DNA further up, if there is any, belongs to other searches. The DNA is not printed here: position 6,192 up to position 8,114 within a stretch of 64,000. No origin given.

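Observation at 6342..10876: Two paralogous secreted proteins of unrecognised family bracketing a GT-A-like gene; candidate new EPS-processing glycosidases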

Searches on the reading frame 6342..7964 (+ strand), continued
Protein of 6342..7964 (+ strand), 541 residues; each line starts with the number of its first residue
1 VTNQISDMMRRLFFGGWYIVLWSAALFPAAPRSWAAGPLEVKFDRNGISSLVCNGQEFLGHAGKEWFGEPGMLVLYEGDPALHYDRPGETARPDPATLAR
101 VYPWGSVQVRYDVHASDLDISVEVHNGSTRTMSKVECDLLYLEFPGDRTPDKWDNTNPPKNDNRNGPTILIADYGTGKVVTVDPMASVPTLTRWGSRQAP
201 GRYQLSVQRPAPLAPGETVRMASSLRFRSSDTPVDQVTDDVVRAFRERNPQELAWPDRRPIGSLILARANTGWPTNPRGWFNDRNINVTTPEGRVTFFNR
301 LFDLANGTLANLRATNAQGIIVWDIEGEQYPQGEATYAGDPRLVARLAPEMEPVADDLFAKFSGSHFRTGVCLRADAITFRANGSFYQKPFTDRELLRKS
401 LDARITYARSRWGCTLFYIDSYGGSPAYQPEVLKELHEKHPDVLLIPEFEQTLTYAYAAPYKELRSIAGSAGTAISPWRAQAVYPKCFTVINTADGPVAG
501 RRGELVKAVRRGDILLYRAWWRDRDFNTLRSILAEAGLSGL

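Call 31: find_encoding_contigs(protein=P0065, flank=10000, max_places=2)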
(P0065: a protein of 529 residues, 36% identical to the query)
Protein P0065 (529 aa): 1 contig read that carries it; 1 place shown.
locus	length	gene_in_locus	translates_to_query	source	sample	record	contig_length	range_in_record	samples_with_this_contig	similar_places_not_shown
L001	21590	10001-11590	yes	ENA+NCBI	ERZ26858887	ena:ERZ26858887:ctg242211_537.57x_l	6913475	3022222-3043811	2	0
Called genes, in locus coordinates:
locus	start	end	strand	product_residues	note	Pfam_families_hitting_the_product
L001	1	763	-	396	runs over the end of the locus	PF00534:Glycos_transf_1, PF20706:GT4-conflict, PF13692:Glyco_trans_1_4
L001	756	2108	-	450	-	-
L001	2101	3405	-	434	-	PF20706:GT4-conflict, PF00534:Glycos_transf_1, PF13692:Glyco_trans_1_4, PF13524:Glyco_trans_1_2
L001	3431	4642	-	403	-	PF13439:Glyco_transf_4, PF13579:Glyco_trans_4_4 (faint), PF00534:Glycos_transf_1, PF13692:Glyco_trans_1_4, PF13524:Glyco_trans_1_2, PF20706:GT4-conflict (weak)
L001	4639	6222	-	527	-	PF01943:Polysacc_synt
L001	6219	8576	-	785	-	PF02706:Wzz (weak), PF13807:GNVR, PF01656:CbiA, PF10609:ParA (weak), PF13614:AAA_31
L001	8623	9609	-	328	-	PF02563:Poly_export, PF10531:SLBB (faint), PF22461:SLBB_2 (faint)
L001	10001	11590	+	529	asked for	-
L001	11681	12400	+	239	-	-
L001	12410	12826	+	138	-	-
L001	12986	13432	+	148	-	PF04203:Sortase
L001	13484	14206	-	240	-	PF01522:Polysacc_deac_1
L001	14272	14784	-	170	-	PF13628:DUF4142, PF03713:DUF305 (weak)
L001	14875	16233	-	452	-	PF12704:MacB_PCD (weak)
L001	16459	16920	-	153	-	-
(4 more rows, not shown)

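Call 32: find_encoding_contigs(protein=P0104, flank=10000, max_places=2)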
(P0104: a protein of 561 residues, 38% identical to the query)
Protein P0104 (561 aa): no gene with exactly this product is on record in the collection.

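Call 33: find_encoding_contigs(protein=P0078, flank=10000, max_places=2)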
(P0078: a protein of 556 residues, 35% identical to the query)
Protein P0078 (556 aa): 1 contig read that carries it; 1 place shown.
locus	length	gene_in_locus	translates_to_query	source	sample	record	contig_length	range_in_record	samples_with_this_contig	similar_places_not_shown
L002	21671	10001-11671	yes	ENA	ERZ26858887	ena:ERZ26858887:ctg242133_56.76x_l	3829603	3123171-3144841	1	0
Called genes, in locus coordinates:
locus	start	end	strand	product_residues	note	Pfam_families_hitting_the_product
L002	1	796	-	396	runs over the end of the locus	PF00534:Glycos_transf_1, PF20706:GT4-conflict, PF13692:Glyco_trans_1_4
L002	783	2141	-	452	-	-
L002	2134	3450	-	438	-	PF13439:Glyco_transf_4 (faint), PF20706:GT4-conflict, PF00534:Glycos_transf_1, PF13692:Glyco_trans_1_4, PF13524:Glyco_trans_1_2 (weak)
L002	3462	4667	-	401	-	PF13439:Glyco_transf_4, PF13579:Glyco_trans_4_4 (faint), PF20706:GT4-conflict (weak), PF00534:Glycos_transf_1, PF13692:Glyco_trans_1_4, PF13524:Glyco_trans_1_2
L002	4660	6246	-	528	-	PF01943:Polysacc_synt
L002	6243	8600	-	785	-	PF02706:Wzz, PF13807:GNVR, PF01656:CbiA, PF10609:ParA (weak), PF13614:AAA_31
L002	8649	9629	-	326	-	PF02563:Poly_export, PF22461:SLBB_2 (faint), PF10531:SLBB (faint)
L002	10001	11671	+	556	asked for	-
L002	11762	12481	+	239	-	-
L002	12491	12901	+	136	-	-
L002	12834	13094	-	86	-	-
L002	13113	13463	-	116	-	-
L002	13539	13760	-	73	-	-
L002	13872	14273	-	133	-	PF01522:Polysacc_deac_1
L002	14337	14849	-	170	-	PF13628:DUF4142, PF03713:DUF305 (weak)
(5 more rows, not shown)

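Call 34: find_encoding_contigs(protein=P0099, flank=10000, max_places=2)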
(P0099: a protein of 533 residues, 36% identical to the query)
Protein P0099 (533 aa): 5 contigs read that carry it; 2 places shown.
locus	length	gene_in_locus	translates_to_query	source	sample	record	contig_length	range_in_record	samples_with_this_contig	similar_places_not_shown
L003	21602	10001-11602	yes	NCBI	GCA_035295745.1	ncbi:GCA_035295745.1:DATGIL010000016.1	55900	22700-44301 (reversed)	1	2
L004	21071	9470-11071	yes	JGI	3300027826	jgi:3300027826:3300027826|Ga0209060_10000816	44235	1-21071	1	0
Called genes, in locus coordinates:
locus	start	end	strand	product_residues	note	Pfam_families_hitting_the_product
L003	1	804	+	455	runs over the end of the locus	-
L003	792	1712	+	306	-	PF01522:Polysacc_deac_1, PF11959:DUF3473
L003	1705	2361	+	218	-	PF01209:Ubie_methyltran (weak), PF02353:CMAS (weak), PF13489:Methyltransf_23, PF05175:MTS, PF13847:Methyltransf_31, PF08241:Methyltransf_11, PF08242:Methyltransf_12, PF13649:Methyltransf_25, +3 more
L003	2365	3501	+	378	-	PF20706:GT4-conflict, PF00534:Glycos_transf_1, PF13692:Glyco_trans_1_4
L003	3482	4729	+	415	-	PF13439:Glyco_transf_4, PF13579:Glyco_trans_4_4, PF20706:GT4-conflict, PF00534:Glycos_transf_1, PF13692:Glyco_trans_1_4, PF13524:Glyco_trans_1_2 (weak)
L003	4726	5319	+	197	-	PF14602:Hexapep_2 (faint), PF00132:Hexapep (weak)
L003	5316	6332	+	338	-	PF01370:Epimerase, PF04321:RmlD_sub_bind, PF16363:GDP_Man_Dehyd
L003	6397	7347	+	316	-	PF01073:3Beta_HSD (faint), PF01370:Epimerase, PF02719:Polysacc_synt_2 (faint), PF04321:RmlD_sub_bind, PF16363:GDP_Man_Dehyd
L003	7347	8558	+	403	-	PF13439:Glyco_transf_4, PF13579:Glyco_trans_4_4, PF00534:Glycos_transf_1, PF13692:Glyco_trans_1_4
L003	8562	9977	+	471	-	PF00953:Glycos_transf_4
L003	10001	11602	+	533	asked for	-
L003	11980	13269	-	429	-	PF00596:Aldolase_II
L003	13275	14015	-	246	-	PF00702:Hydrolase (faint), PF08282:Hydrolase_3, PF03332:PMM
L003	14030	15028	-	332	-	PF01266:DAO (faint), PF01494:FAD_binding_3, PF03486:HI0933_like (weak), PF12831:FAD_oxidored (weak)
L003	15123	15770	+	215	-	PF13489:Methyltransf_23 (weak), PF13649:Methyltransf_25 (weak)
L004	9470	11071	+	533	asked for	-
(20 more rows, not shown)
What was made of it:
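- Distant homologues: some sit beside Wza-Wzc-Wzx-GT4 (calls 31, 33) or end a deacetylase-GT4-epimerase-WecA operon in Bryobacteraceae (call 34). Unrelated phyla place homologues at Wza-Wzc or at the end of GT operons (calls 31, 33, 34).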

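Call 44: find_related_loci(query=A1, collection=genome_contigs, flank=10000)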
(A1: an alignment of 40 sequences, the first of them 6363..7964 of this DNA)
Query A1 (534 aa) in genome_contigs; peptide patterns used: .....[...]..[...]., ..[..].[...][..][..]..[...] (x = any residue, [..] = any of these).
410 stretches matched a pattern; 371 encode a relative of the query (tblastn E <= 1e-3); the best 80 are kept; 78 distinct loci.
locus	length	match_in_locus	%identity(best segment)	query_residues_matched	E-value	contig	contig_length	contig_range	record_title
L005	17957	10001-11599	83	2-534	0e+0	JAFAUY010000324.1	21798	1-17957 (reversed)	MAG: Verrucomicrobiota bacterium isolate CP_BM_RX_22 BM_RX_k147_1127439, whole genome shotgun sequence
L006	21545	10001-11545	59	8-529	0e+0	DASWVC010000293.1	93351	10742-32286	MAG TPA_asm: Chthoniobacterales bacterium isolate SMAG_U3619 k141_406934, whole genome shotgun sequence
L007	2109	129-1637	60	19-522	0e+0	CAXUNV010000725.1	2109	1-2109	MAG TPA_asm: uncultured Chthoniobacterales bacterium isolate public_SRR14722278_metawrap_bin.2 genome assembly, contig:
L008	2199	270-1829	42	2-522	6e-128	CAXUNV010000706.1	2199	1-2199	MAG TPA_asm: uncultured Chthoniobacterales bacterium isolate public_SRR14722278_metawrap_bin.2 genome assembly, contig:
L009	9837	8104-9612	41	26-525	2e-114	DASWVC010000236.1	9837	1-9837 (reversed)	MAG TPA_asm: Chthoniobacterales bacterium isolate SMAG_U3619 k141_382150, whole genome shotgun sequence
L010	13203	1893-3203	43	90-525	1e-109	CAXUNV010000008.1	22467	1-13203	MAG TPA_asm: uncultured Chthoniobacterales bacterium isolate public_SRR14722278_metawrap_bin.2 genome assembly, contig:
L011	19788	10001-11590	37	11-533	5e-92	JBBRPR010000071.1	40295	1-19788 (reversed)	MAG: Planctomycetota bacterium isolate La1_metabat2.451 LA1C_B2.451_k141_599274L_40295_cov_22.8718, whole genome shotgun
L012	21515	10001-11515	35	32-530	2e-90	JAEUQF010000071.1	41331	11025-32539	MAG: Bryobacterales bacterium isolate new MAG-244 k141_167911, whole genome shotgun sequence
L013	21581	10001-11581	36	34-530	4e-90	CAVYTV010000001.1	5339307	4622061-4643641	MAG: uncultured Armatimonadetes bacterium isolate MFD09671.bin.2.14 genome assembly, contig: contig_2375, whole genome s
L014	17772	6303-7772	35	32-516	6e-89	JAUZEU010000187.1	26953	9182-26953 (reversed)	MAG: Bryobacterales bacterium isolate BP_13 scaffold_5077223, whole genome shotgun sequence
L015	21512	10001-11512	37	30-529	8e-89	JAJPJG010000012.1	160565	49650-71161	MAG: Spartobacteria bacterium isolate Centralia_MAG_443 k107_9840698, whole genome shotgun sequence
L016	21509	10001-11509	36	34-530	9e-89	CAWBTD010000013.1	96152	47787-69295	MAG: Bryobacterales bacterium isolate MFD04580.bin.2.7 genome assembly, contig: contig_60716, whole genome shotgun seque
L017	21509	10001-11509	36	30-527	2e-88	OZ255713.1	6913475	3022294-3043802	MAG: Bryobacteraceae bacterium isolate a14ff720-e2d1-49ad-b7fa-bed234c1c52d genome assembly, chromosome: 1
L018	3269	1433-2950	34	31-528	3e-89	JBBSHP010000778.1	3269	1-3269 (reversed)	MAG: Bryobacterales bacterium isolate LS3_sbin.1 LS3_sbin.1_K_211655_L_3269_cov_11.9827, whole genome shotgun sequence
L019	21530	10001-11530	36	32-529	8e-87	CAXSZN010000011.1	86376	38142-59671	MAG TPA_asm: uncultured Armatimonadales bacterium isolate private_TS1974_metawrap_bin.2 genome assembly, contig: private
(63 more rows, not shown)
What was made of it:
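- The family is found in soil phyla (call 44) that are known, from general knowledge, for polysaccharide degradation.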

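Call 49: search_protein_families(library=pfam, alignment_id=A3, max_evalue=0.00001)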
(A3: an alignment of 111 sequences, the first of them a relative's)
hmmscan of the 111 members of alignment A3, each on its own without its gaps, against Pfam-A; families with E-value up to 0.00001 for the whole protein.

A. member 1, L005:8250-8618:+ (123 aa): 0 families

B. families by the number of members that match (of 111 scanned): 144 families (the first 25 are shown)
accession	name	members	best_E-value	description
PF00005.33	ABC_tran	4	7.3e-59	ABC transporter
PF13304.12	AAA_21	4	7.8e-17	AAA domain, putative AbiEii toxin, Type IV TA system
PF07596.16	SBP_bac_10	4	4.9e-14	Protein of unknown function (DUF1559)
PF07963.17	N_methyl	4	1.7e-09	Prokaryotic N-terminal methylation motif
PF13377.12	Peripla_BP_3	3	1.2e-33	Periplasmic binding protein-like domain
PF01011.28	PQQ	2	7.5e-192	Glucose/ethanol/alcohol dehydrogenase, beta-propeller domain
PF00575.29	S1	2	2.6e-52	S1 RNA binding domain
PF00535.33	Glycos_transf_2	2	2.3e-25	Glycosyl transferase family 2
PF13439.12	Glyco_transf_4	2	9.2e-22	Glycosyltransferase Family 4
PF00534.26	Glycos_transf_1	2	1.4e-21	Glycosyl transferases group 1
PF13360.13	PQQ_2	2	1.7e-21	Outer membrane protein assembly factor BamB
PF13847.12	Methyltransf_31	2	6.4e-20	Methyltransferase domain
PF13649.12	Methyltransf_25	2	8.3e-20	Methyltransferase domain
PF13579.12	Glyco_trans_4_4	2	3.3e-19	Glycosyl transferase 4-like domain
PF00532.27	Peripla_BP_1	2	1.6e-18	Periplasmic binding proteins and sugar binding domain of LacI family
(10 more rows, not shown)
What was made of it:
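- Neighbours include LacI/GntR-type sugar regulators and ABC transporters (call 49).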

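Call 64: fold_search(model_id=the predicted structure, library=viral)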
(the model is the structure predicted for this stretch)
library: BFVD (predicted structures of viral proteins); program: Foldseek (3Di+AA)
matches with E <= 10: 993; with E <= 0.001: 17
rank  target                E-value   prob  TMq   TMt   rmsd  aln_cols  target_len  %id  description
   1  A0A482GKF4            3.8e-06  0.98  0.23  0.16  30.2       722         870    8  Tail protein [Escherichia phage vB_EcoM_Goslar]
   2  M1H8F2                1.0e-05  1.00  0.26  0.23  12.2       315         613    9  (no name in the UniProt tables at hand)
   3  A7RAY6                3.6e-05  1.00  0.24  0.13   9.3       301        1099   11  (no name in the UniProt tables at hand)
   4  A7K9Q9                3.8e-05  1.00  0.25  0.10  21.5       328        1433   11  Uncharacterized protein Z649L [Chlorovirus heliozoae]
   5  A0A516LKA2            8.2e-05  1.00  0.19  0.12  13.7       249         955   13  (no name in the UniProt tables at hand)
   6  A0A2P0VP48            1.3e-04  1.00  0.29  0.41   6.0       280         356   12  Alpha-galactosidase [Tetraselmis virus 1]
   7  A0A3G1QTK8            1.5e-04  0.91  0.27  0.21  32.5       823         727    8  Putative cellulase or glycoside hydrolase [Erwinia phage phiEaP8]
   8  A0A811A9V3            1.7e-04  1.00  0.29  0.31  11.0       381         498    8  (no name in the UniProt tables at hand)
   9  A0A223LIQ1            1.8e-04  0.99  0.17  0.13  16.1       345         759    7  Tail fiber protein [Pseudoalteromonas phage J2-1]
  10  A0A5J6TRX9            1.8e-04  0.51  0.14  0.15  25.5       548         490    8  Lipase [Gordonia phage Lambo]
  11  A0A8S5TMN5            2.8e-04  0.97  0.19  0.12  11.5       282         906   10  Distal tail protein [Siphoviridae sp. ctKgQ2]
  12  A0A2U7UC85            3.1e-04  1.00  0.23  0.13  14.1       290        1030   12  AidA incomplete domain containing protein [Pandoravirus neocaledonia]
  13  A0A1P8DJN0            3.7e-04  1.00  0.26  0.22   9.1       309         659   10  (no name in the UniProt tables at hand)
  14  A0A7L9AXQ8            3.9e-04  0.99  0.19  0.12  15.5       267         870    9  Glycoside hydrolase family 65 central catalytic domain-containing protein [Pyramimonas orientalis virus]
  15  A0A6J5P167            4.4e-04  1.00  0.22  0.10  17.0       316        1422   12  Fibronectin type III [uncultured Caudovirales phage]
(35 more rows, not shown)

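Call 67: find_encoding_contigs(protein=P0039, flank=8000, max_places=2)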
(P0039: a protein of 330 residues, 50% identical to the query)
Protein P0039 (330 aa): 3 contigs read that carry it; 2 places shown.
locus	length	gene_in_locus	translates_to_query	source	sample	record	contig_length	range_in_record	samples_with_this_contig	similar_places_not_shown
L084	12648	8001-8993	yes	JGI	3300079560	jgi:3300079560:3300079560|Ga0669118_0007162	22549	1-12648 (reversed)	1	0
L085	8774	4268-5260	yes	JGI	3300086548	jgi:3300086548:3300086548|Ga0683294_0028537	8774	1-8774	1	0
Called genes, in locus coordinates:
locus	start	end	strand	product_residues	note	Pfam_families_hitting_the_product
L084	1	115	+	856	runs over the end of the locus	PF00975:Thioesterase, PF00550:PP-binding, PF00668:Condensation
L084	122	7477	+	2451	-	PF00668:Condensation, PF00501:AMP-binding, PF13193:AMP-binding_C, PF00550:PP-binding, PF00668:Condensation, PF00501:AMP-binding, PF13193:AMP-binding_C, PF00550:PP-binding, +1 more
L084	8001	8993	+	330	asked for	-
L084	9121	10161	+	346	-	PF13579:Glyco_trans_4_4, PF13439:Glyco_transf_4, PF00534:Glycos_transf_1, PF13692:Glyco_trans_1_4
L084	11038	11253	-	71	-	-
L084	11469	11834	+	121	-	-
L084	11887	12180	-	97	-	PF13565:HTH_32 (faint), PF13384:HTH_23, PF13518:HTH_28 (weak), PF13551:HTH_29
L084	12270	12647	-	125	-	?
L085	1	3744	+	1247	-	PF00668:Condensation, PF00501:AMP-binding, PF13193:AMP-binding_C, PF00550:PP-binding, PF00975:Thioesterase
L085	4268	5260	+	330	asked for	-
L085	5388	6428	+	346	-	PF13579:Glyco_trans_4_4, PF13439:Glyco_transf_4, PF00534:Glycos_transf_1, PF13692:Glyco_trans_1_4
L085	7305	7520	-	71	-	-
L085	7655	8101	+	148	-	-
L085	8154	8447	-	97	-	PF13565:HTH_32 (faint), PF13384:HTH_23, PF13518:HTH_28 (weak), PF13551:HTH_29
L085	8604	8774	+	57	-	?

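Call 68: find_encoding_contigs(protein=P0007, flank=10000, max_places=1)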
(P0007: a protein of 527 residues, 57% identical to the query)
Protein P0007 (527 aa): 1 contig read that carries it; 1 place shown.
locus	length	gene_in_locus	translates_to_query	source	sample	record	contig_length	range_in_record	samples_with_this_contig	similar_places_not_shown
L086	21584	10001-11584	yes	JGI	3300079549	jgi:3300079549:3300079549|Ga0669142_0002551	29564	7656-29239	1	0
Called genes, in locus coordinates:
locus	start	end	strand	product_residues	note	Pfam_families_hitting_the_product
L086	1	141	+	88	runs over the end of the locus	-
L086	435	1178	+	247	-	PF13578:Methyltransf_24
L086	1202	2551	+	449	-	-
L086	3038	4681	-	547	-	PF12831:FAD_oxidored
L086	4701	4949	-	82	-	-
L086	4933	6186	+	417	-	PF00005:ABC_tran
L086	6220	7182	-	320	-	PF00535:Glycos_transf_2, PF13641:Glyco_tranf_2_3 (weak), PF10111:Glyco_tranf_2_2 (weak), PF13632:Glyco_trans_2_3 (weak)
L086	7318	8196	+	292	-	PF04230:PS_pyruv_trans (faint)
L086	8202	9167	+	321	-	PF00535:Glycos_transf_2, PF10111:Glyco_tranf_2_2 (weak), PF13641:Glyco_tranf_2_3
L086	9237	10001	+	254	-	PF05050:Methyltransf_21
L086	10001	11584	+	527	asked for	-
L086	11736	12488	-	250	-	-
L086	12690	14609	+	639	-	-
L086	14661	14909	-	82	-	-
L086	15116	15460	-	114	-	-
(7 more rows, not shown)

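Call 69: search_dna_similar(query=window:6363-7964:+, collection=plasmids, mode=protein, max_evalue=0.001, max_rows=15)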
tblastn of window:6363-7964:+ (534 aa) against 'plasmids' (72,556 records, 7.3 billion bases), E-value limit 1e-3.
No match.

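Call 70: search_dna_similar(query=window:6363-7964:+, collection=phages, mode=protein, max_evalue=0.001, max_rows=10)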
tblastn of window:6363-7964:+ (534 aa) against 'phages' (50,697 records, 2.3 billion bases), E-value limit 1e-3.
No match.
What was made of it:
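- Tried and rejected: tblastn against annotated plasmids and phages gave no match (calls 69, 70).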
